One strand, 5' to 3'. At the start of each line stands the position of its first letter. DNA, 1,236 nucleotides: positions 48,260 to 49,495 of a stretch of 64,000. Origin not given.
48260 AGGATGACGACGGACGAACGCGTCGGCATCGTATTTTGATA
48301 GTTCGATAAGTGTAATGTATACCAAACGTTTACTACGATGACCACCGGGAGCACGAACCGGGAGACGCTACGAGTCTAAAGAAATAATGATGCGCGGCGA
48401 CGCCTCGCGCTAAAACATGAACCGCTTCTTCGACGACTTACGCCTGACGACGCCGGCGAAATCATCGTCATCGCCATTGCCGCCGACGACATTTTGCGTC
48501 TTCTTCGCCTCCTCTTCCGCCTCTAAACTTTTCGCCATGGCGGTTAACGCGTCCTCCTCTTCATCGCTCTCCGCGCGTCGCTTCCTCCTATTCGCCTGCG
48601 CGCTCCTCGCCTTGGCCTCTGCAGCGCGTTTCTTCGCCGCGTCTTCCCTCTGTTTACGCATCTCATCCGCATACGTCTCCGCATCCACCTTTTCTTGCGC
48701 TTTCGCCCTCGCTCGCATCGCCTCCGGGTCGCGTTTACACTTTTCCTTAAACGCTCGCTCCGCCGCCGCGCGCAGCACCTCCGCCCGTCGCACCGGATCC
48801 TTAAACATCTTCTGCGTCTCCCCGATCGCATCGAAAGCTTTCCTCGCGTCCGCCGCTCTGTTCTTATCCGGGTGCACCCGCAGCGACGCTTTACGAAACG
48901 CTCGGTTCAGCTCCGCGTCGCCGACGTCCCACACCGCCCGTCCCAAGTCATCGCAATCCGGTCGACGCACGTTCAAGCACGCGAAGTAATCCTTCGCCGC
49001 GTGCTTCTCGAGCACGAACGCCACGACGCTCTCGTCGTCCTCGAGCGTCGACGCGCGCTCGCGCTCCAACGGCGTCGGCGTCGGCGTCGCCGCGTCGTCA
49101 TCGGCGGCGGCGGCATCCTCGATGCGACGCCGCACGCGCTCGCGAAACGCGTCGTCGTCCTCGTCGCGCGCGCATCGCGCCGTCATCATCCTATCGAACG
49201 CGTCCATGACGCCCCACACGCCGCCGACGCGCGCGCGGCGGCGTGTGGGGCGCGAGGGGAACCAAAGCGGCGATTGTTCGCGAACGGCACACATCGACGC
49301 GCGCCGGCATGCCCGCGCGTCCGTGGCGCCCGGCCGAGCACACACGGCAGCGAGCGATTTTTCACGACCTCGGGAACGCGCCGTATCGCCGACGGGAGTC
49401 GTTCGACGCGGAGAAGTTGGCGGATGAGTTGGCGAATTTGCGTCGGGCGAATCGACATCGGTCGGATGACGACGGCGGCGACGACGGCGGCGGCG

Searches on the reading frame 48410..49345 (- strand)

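Call 41: search_protein_families(library=pfam, proteins=[window:48410-49345:-], max_evalue=0.001)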
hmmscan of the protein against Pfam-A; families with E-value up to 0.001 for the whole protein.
window:48410-49345:- (311 aa): 1 family
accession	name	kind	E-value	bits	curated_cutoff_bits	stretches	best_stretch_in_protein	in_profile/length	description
PF00226.36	DnaJ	-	4.8e-09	36.6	27.8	1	142-189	13-61/63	DnaJ domain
